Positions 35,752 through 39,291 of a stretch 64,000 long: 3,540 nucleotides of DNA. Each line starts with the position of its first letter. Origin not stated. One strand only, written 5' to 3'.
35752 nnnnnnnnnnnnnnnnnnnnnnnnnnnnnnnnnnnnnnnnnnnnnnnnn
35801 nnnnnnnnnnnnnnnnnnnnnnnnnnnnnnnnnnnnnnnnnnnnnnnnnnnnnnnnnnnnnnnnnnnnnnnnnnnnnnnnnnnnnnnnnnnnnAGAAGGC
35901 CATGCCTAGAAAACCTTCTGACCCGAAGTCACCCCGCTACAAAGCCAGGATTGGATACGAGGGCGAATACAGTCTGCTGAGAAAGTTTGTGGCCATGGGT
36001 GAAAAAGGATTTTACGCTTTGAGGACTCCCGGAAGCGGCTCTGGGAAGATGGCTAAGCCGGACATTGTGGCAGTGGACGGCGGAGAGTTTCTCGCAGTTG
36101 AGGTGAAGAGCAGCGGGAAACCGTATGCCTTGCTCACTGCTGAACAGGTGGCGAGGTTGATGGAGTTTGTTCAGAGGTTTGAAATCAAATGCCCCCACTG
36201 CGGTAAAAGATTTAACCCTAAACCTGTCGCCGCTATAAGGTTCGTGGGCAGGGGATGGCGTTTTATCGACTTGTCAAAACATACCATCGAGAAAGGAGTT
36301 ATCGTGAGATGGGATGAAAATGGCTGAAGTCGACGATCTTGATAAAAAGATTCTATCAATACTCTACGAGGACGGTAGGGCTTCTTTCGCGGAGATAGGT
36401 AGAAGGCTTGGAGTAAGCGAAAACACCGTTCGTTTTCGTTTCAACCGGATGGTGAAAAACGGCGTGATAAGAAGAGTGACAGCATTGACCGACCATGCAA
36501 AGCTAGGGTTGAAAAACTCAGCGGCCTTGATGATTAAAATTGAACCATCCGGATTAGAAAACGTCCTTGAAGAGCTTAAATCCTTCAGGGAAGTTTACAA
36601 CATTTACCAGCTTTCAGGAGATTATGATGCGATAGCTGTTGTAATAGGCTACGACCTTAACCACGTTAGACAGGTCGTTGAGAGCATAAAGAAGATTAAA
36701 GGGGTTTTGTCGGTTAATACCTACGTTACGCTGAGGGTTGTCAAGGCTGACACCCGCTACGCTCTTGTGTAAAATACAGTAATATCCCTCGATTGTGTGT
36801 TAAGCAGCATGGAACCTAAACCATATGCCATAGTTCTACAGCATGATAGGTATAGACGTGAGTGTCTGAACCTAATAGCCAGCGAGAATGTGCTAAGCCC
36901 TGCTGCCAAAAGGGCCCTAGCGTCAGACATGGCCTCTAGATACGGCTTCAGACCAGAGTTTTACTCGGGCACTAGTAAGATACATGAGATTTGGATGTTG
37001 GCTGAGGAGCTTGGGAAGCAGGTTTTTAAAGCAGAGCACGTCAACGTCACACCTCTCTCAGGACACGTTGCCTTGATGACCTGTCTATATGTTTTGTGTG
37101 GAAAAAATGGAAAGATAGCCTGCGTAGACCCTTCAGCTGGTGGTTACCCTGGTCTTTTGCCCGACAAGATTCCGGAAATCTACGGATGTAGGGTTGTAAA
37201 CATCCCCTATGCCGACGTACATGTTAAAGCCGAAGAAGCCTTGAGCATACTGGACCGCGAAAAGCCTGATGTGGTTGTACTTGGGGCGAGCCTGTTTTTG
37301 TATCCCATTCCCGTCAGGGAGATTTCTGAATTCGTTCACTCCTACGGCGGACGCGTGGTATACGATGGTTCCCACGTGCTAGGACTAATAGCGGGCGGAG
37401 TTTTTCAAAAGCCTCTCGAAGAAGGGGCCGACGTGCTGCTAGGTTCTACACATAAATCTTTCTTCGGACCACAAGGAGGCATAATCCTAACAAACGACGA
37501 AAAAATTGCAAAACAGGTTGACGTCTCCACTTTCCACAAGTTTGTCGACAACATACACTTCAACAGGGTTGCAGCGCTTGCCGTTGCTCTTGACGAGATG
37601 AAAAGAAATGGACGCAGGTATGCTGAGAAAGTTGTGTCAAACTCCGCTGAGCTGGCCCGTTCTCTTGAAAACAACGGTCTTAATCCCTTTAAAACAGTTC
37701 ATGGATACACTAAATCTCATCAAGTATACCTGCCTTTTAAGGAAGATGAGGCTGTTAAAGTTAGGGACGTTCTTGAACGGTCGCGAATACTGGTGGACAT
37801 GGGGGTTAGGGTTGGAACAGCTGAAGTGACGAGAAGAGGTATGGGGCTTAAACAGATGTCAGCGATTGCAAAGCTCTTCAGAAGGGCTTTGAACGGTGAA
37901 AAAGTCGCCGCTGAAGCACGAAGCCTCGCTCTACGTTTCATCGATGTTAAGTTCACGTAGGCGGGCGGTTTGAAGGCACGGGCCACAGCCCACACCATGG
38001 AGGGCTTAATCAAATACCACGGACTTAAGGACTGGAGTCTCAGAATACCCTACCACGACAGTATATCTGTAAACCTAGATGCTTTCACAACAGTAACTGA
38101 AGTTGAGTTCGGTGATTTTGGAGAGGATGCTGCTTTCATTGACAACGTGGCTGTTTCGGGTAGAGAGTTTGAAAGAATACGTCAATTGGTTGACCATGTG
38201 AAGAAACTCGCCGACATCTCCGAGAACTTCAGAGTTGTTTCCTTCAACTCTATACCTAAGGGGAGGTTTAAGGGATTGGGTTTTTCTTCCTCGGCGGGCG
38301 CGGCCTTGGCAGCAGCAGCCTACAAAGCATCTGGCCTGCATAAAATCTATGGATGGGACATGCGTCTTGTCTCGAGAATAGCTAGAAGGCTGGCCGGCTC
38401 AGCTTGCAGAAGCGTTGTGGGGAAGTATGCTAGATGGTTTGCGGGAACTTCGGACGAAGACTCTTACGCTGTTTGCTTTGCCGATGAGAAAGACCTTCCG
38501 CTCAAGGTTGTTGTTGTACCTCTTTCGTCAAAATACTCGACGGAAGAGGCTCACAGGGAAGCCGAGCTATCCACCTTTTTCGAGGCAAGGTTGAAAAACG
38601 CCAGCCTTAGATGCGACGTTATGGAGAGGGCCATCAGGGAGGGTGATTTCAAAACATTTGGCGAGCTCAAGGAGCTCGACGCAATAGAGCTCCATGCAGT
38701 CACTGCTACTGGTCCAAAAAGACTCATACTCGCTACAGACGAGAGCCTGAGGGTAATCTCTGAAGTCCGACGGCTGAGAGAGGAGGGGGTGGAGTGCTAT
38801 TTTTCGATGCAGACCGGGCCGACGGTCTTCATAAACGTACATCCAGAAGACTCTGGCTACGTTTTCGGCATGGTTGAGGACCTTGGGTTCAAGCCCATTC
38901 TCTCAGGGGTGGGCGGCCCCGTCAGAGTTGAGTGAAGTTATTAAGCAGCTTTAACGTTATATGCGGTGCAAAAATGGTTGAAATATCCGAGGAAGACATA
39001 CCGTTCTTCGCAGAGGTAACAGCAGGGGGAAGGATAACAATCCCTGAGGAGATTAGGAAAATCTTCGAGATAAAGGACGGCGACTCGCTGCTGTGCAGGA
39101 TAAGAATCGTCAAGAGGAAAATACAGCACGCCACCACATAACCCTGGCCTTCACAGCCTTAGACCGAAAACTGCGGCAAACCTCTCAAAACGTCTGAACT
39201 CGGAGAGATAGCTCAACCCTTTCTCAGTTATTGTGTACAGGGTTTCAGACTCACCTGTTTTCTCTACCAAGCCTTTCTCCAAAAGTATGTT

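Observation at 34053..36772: Operon-like block: 486-aa coiled-coil zinc-ribbon protein, small WH-like protein, Hjc resolvase and an Lrp regulator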

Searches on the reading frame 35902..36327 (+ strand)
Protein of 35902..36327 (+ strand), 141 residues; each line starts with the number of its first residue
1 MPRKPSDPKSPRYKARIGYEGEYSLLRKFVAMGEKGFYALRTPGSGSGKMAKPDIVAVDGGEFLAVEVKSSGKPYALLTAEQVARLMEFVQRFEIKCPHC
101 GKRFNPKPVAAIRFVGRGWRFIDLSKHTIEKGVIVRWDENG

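Call 3: search_protein_families(library=pfam, proteins=[window:35902-36327:+], max_evalue=0.1)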
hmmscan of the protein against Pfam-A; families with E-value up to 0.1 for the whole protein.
window:35902-36327:+ (141 aa): 6 families
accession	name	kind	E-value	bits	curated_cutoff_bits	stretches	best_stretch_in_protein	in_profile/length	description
PF01870.24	Hjc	-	2e-18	66.6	21.1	1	31-124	9-91/93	Archaeal holliday junction resolvase (hjc)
PF13913.12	zf-C2HC_2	-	0.00097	19.2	27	1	95-108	3-16/25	zinc-finger of a C2HC-type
PF13248.11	Zn_ribbon_3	-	0.052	13.5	27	1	95-103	17-25/26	zinc-ribbon domain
PF18743.7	AHJR-like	-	0.058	13.4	26.1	1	52-88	44-80/123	REase_AHJR-like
PF24460.1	DUF7575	-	0.061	13.1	28.5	1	95-106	4-15/28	Domain of unknown function (DUF7575)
PF13465.12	zf-H2C2_2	-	0.09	13.6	40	0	93-105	13-25/26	Zinc-finger double domain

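Call 4: search_protein_families(library=ncbifam, proteins=[window:35902-36327:+], max_evalue=0.1)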
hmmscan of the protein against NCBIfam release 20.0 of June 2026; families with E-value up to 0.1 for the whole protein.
window:35902-36327:+ (141 aa): 2 families
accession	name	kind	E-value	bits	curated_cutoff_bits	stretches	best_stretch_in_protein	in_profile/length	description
NF040854.1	Hol_resolv_Hjc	equivalog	6.7e-20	71.2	70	1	16-131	3-104/134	Holliday junction resolvase Hjc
NF038384.1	zinc_YnfU_fam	subfamily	0.09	12.4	36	0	95-107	39-51/52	YnfU family zinc-binding protein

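Call 50: search_solved_structures(query=window:35902-36327:+, max_evalue=0.01, show_alignments=4)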
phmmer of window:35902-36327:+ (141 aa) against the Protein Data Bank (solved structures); distinct sequences matched with E-value up to 0.01: 8.
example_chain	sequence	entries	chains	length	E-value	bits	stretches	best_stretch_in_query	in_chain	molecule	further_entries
1gef_A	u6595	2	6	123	3.6e-08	36.7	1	28-133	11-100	HOLLIDAY JUNCTION RESOLVASE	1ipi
2wcz_A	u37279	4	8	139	4.7e-07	33.2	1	30-95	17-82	HOLLIDAY JUNCTION RESOLVASE | HJC | ARCHAEAL HJC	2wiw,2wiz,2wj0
2wcw_A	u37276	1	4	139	7.9e-07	32.4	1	30-96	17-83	HJC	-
1ob8_A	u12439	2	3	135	5.5e-06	29.7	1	33-96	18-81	HOLLIDAY-JUNCTION RESOLVASE | HOLLIDAY JUNCTION RESOLVASE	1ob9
2eo0_A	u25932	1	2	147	2.5e-05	27.5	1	32-94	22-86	Hypothetical protein ST1444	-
4tkd_A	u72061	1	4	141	9.1e-05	25.7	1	32-92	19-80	Holliday junction resolvase Hjc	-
1hh1_A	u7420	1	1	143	0.0008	22.7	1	32-92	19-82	HOLLIDAY JUNCTION RESOLVING ENZYME HJC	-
4tkk_A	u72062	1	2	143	0.0021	21.3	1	32-92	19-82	Holliday junction resolvase Hjc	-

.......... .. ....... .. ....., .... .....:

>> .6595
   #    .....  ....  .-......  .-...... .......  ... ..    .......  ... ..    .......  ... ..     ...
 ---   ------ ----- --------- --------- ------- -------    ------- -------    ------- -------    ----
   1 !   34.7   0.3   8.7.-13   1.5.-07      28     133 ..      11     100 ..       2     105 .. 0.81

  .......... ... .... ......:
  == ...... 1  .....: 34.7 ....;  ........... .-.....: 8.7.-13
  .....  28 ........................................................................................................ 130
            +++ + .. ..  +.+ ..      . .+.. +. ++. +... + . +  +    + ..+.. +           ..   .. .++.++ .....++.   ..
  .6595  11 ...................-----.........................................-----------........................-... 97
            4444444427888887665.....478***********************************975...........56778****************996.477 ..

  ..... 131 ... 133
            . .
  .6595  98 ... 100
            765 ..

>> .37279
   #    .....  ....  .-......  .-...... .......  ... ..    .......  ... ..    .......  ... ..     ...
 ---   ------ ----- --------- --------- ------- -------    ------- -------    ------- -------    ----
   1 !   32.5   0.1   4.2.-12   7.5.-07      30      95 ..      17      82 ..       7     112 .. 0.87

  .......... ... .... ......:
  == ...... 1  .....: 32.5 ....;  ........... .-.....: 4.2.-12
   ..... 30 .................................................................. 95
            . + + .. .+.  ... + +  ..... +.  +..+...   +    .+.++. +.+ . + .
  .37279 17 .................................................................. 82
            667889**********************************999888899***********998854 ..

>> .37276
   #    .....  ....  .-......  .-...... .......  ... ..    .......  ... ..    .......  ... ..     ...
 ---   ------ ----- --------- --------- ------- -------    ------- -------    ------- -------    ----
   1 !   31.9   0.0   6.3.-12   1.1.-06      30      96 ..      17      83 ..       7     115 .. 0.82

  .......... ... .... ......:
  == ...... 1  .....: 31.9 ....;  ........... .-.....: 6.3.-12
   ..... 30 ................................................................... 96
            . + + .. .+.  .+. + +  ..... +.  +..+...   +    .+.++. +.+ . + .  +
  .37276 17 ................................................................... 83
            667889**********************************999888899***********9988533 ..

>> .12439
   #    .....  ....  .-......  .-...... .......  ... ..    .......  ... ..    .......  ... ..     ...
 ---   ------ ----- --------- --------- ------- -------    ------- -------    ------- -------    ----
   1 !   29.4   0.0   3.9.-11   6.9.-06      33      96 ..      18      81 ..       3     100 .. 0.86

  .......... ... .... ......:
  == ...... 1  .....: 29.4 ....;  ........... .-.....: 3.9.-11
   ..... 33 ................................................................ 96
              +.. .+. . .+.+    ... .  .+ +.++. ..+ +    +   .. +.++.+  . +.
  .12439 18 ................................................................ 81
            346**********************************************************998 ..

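Call 65: search_protein_families(library=padloc, proteins=[window:35902-36327:+], max_evalue=0.1)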
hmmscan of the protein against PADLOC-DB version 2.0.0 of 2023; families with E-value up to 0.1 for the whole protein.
window:35902-36327:+ (141 aa): 0 families

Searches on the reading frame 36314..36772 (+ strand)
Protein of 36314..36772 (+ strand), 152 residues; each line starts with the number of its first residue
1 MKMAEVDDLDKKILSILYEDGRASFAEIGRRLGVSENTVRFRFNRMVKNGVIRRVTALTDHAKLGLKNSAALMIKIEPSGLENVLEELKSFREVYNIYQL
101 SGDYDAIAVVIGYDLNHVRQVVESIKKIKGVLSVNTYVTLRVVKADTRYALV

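Call 3: search_protein_families(library=pfam, proteins=[window:36314-36772:+], max_evalue=0.1)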
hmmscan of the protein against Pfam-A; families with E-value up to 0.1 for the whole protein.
window:36314-36772:+ (152 aa): 32 families (the best 25 are shown)
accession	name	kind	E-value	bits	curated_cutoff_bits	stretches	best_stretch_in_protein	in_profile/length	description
PF13404.12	HTH_AsnC-type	-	1.7e-15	57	27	1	7-46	2-41/42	AsnC-type helix-turn-helix domain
PF13412.12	HTH_24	-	4e-15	55.5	21.9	1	7-53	2-48/48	Winged helix-turn-helix DNA-binding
PF01037.27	AsnC_trans_reg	-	2.6e-13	50.1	25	1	73-141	2-72/73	Lrp/AsnC ligand binding domain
PF12840.13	HTH_20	-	2.2e-05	24.7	27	1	13-55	9-51/51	Helix-turn-helix domain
PF01047.28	MarR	-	3.3e-05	24.1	24.6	1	12-56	7-51/59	MarR family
PF04545.22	Sigma70_r4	-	5.1e-05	23.2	24.1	1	3-40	2-38/50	Sigma-70, region 4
PF22451.2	NirdL-like_HTH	-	6.4e-05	22.9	27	1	25-53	19-47/47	Siroheme decarboxylase NirDL-like HTH domain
PF08220.18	HTH_DeoR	-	8.4e-05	22.7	21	1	11-55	3-47/57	DeoR-like helix-turn-helix domain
PF08281.18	Sigma70_r4_2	-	0.0008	19.5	25.7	1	24-45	28-49/54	Sigma-70, region 4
PF22482.2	AsnC_trans_reg_3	-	0.0012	19.3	24.4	1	81-147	24-90/95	PF0864 C-terminal dimeric alpha+beta barrel domain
PF13384.12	HTH_23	-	0.0012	19.1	24.6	1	17-40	13-35/50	Homeodomain-like domain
PF03927.19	NapD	-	0.0013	19.3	28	1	71-135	5-68/76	NapD protein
PF12802.13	MarR_2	-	0.0017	18.9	27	1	13-60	10-58/61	MarR family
PF13936.12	HTH_38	-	0.0017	18.5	27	1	14-39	13-37/44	Helix-turn-helix domain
PF01978.25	TrmB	-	0.0046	17.2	25.6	1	8-55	8-55/68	Sugar-specific transcriptional regulator TrmB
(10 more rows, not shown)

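Call 4: search_protein_families(library=ncbifam, proteins=[window:36314-36772:+], max_evalue=0.1)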
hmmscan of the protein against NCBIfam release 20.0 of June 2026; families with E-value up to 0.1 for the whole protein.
window:36314-36772:+ (152 aa): 25 families
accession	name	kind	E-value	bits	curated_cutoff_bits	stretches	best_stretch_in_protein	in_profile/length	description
NF040947.1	trans_reg_LysM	equivalog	3.1e-27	95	180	1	6-142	1-135/136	HTH-type transcriptional regulator LysM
NF053758.1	ChrTpTrnRegChrS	equivalog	7.1e-23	81.1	250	1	3-144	9-151/158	chromate efflux transcriptional regulator ChrS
NF041396.1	TranRegLrp_Halo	equivalog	1.1e-20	74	190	1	7-150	4-147/149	HTH-type transcriptional regulator Lrp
NF040820.1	trans_reg_LrpA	equivalog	1.8e-19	70.1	250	1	6-141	2-138/141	HTH-type transcriptional regulator LrpA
NF008384.0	PRK11179.1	equivalog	8.3e-19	67.9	227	1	2-141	3-144/153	transcriptional regulator AsnC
NF041395.1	TranRegLrpA1_Halo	equivalog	5.4e-17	62.1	250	1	9-134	6-132/142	HTH-type transcriptional regulator LrpA1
NF008370.0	PRK11169.1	equivalog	3.6e-12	46.3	233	1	4-149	10-159/164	leucine-responsive transcriptional regulator Lrp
NF040707.3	Siroheme_Dcarb_AhbB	equivalog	8.1e-12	45.1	125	1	23-144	14-140/146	siroheme decarboxylase subunit beta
NF040708.3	Siroheme_Dcarb_AhbA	equivalog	1.2e-09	38.1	140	1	23-144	17-137/144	siroheme decarboxylase subunit alpha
TIGR01884.1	cas_HTH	subfamily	1.6e-05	24.4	60.2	1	2-55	136-189/202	CRISPR-associated CARF protein Csa3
NF053660.1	ORF80_fam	equivalog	2e-05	24.4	95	1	10-54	4-48/70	ORF80 family leucine zipper DNA-binding protein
NF040887.2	trans_reg_YciT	exception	0.0003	20.5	450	1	11-56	6-51/246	DNA-binding transcriptional regulator YciT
TIGR02937.1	sigma70-ECF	superfamily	0.0014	18.3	42.9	1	4-47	116-158/165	sigma-70 family RNA polymerase sigma factor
NF053755.1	MsvR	equivalog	0.0018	18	220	1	11-61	16-65/236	transcriptional factor MsvR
NF040890.1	trans_reg_YgbI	equivalog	0.0023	17.5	400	1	11-56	8-53/253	DNA-binding transcriptional repressor YgbI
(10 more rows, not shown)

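Call 65: search_protein_families(library=padloc, proteins=[window:36314-36772:+], max_evalue=0.1)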
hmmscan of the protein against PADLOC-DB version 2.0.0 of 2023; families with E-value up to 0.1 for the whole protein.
window:36314-36772:+ (152 aa): 12 families
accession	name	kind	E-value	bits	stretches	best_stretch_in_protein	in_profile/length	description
PDLC01848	CARF3--CARF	-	6.8e-07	27.1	1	4-66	133-193/197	-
PDLC01044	Csa3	-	1.4e-06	26.3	1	4-63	132-191/194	Type I-A associated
PDLC01434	CasR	-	5.8e-06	24.3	1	6-55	126-174/191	"CAS-I,CAS-II,CAS-III,CAS-IV,CAS-V,CAS-VI; associated_signaling"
PDLC01866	CARF3--CARF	-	4.3e-05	21.6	1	4-54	135-185/207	-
PDLC01858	CARF3--CARF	-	6.2e-05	21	1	4-56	140-191/204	-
PDLC01268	CasR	-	0.00029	18.8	1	9-53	125-168/179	"CAS-I,CAS-II,CAS-III,CAS-IV,CAS-V,CAS-VI; associated_signaling"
PDLC01850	CARF3--CARF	-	0.00031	18.7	1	5-53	142-190/209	-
PDLC01438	Csa3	-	0.00034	18.8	1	9-93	149-218/305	"CAS-I,CAS-II,CAS-III,CAS-IV,CAS-V,CAS-VI; associated_signaling"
PDLC02637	DrmE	-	0.0008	16.1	1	37-125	374-460/561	DrmE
PDLC01853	CARF3--CARF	-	0.0048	14.6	1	10-70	140-202/209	-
PDLC01860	CARF3--CARF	-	0.0053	14.9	1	4-57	139-192/210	-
PDLC01879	CARF3--CARF_TM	-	0.012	13.3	1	4-60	152-211/222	-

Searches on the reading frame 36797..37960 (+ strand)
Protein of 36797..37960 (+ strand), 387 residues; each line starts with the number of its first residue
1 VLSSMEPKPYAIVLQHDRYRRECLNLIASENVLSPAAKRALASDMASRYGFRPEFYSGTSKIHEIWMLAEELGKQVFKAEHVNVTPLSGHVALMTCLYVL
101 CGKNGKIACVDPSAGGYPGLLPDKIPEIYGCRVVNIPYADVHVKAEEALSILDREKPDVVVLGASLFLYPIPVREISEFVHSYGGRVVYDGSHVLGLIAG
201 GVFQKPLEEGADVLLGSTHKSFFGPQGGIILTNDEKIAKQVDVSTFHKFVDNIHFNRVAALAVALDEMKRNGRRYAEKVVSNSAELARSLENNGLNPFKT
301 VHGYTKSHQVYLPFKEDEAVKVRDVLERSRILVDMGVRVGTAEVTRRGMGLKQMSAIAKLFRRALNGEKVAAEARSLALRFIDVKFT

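Call 3: search_protein_families(library=pfam, proteins=[window:36797-37960:+], max_evalue=0.1)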
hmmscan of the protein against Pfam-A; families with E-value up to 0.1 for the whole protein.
window:36797-37960:+ (387 aa): 4 families
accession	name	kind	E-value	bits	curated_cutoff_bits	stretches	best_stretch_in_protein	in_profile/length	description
PF00464.25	SHMT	-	2e-35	122.6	27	1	9-359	8-397/399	Serine hydroxymethyltransferase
PF01212.27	Beta_elim_lyase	-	0.0041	16.9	27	1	173-294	151-269/288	Beta-eliminating lyase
PF01053.26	Cys_Met_Meta_PP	-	0.023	13.7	27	1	173-243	156-224/381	Cys/Met metabolism PLP-dependent enzyme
PF03841.19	SelA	-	0.031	13.7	22.8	1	196-239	189-232/367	L-seryl-tRNA selenium transferase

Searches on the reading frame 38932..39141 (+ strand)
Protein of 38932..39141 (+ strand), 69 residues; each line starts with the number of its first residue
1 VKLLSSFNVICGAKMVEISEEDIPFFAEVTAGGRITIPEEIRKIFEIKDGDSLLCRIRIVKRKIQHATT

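Call 85: search_protein_families(library=pfam, proteins=[window:38932-39141:+], max_evalue=0.001)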
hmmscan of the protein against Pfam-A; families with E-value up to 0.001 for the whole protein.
window:38932-39141:+ (69 aa): 1 family
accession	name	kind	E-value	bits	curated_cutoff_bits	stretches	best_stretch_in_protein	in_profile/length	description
PF04014.23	MazE_antitoxin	-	0.00038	20.8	24.7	1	33-53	8-28/48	Antidote-toxin recognition MazE, bacterial antitoxin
